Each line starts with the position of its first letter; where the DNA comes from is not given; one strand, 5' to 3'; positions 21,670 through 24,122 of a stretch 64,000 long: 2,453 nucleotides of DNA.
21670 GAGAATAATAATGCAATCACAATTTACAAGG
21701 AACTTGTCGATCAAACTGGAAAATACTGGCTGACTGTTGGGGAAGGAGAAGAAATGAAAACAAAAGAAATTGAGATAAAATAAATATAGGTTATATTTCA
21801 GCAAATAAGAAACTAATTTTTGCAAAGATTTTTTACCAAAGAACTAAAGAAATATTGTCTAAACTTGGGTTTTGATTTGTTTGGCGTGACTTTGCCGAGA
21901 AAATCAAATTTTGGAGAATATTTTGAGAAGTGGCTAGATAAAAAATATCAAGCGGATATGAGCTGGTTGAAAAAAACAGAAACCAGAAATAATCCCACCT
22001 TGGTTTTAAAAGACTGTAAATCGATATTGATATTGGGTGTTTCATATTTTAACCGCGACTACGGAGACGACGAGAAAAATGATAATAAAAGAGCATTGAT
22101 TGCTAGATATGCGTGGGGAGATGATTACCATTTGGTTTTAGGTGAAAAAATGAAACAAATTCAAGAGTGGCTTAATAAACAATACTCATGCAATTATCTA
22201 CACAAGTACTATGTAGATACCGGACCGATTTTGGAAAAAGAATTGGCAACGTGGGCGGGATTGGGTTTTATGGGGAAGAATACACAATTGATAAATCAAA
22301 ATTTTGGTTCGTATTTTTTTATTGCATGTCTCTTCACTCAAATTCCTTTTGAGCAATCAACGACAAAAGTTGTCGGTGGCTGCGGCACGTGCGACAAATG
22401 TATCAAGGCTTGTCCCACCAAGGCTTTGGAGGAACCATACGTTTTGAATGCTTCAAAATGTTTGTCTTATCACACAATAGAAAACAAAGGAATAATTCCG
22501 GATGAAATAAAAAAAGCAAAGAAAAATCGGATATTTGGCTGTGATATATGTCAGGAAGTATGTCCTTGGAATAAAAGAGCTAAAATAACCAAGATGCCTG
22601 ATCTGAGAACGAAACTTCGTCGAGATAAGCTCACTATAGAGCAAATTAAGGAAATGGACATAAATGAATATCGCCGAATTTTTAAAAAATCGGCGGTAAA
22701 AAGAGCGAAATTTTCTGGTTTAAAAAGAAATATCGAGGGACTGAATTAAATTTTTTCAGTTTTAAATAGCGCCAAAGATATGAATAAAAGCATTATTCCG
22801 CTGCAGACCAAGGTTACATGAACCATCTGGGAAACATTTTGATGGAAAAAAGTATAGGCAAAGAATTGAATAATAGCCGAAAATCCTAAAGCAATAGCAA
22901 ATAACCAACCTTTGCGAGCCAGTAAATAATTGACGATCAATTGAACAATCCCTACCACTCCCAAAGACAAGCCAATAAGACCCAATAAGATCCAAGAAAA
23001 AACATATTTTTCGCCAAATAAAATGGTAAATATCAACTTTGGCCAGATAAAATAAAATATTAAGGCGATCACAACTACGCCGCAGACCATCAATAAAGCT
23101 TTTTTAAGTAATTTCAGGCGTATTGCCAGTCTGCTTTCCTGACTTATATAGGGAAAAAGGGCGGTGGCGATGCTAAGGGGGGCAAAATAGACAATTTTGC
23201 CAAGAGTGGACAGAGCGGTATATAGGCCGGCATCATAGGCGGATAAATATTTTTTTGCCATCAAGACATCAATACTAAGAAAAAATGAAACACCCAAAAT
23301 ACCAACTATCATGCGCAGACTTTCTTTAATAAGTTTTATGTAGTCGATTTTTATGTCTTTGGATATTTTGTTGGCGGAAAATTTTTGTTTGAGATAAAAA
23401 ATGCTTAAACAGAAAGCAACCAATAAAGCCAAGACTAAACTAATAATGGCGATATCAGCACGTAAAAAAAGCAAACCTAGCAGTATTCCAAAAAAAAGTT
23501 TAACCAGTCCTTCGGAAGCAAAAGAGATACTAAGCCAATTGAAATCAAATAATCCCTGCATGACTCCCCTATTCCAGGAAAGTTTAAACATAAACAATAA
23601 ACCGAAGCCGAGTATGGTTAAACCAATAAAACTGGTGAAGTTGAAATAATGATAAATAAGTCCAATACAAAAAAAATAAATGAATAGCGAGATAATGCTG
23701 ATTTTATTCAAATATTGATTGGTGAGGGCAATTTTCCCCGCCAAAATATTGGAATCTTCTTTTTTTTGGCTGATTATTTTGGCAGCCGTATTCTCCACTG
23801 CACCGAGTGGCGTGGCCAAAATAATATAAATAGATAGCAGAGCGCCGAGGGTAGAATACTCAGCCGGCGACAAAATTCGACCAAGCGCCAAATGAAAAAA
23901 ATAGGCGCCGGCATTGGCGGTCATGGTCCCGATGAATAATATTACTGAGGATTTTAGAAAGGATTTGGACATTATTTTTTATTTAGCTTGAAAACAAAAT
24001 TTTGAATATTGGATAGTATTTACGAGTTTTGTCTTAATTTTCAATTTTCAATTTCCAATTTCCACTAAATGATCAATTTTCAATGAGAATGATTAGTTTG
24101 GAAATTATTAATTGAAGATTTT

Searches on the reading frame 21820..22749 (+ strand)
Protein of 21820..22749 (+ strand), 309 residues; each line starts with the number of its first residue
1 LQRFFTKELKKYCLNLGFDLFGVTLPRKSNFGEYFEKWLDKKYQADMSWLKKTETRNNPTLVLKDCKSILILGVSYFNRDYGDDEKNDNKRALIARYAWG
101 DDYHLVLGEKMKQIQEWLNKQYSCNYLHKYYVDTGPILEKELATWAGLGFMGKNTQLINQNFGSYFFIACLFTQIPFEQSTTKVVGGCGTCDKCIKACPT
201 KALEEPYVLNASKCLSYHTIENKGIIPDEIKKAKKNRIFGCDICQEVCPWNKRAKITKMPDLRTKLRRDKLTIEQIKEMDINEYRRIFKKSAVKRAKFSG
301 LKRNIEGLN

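Call 84: search_protein_families(library=pfam, proteins=[window:21820-22749:+])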
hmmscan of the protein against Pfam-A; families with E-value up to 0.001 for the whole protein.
window:21820-22749:+ (309 aa): 6 families
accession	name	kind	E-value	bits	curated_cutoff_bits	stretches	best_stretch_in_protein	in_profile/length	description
PF13484.11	Fer4_16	-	1.1e-23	84.2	30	1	188-251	2-66/66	4Fe-4S double cluster binding domain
PF08331.15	QueG_DUF1730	-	4.9e-19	68.5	25.1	1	56-134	1-77/77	Epoxyqueuosine reductase QueG, DUF1730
PF12838.12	Fer4_7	-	8.2e-05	23.4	27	1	188-251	2-51/52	4Fe-4S dicluster domain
PF14697.11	Fer4_21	-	0.00018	22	35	0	226-250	29-53/59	4Fe-4S dicluster domain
PF13187.11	Fer4_9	-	0.00027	21.3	27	0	186-202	35-51/52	4Fe-4S dicluster domain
PF13183.11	Fer4_8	-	0.00037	21.4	27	0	181-201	47-67/68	4Fe-4S dicluster domain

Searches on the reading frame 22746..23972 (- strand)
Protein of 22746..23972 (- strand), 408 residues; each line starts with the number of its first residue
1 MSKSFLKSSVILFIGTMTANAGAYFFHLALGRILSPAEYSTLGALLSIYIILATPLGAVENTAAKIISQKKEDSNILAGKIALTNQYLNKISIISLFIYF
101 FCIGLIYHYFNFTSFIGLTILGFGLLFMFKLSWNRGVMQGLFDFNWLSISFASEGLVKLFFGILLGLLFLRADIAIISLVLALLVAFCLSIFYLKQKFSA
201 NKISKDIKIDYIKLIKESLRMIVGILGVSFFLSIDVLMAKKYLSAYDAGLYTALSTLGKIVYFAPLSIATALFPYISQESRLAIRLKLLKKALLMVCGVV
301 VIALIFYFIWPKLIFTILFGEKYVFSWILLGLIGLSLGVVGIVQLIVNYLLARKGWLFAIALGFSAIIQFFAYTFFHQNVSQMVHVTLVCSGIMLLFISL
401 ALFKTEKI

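Call 84: search_protein_families(library=pfam, proteins=[window:22746-23972:-])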
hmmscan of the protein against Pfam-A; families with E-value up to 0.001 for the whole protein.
window:22746-23972:- (408 aa): 1 family
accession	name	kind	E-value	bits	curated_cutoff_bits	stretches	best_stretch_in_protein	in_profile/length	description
PF01943.22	Polysacc_synt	-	5.9e-12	46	28.2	1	6-278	2-272/274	Polysaccharide biosynthesis protein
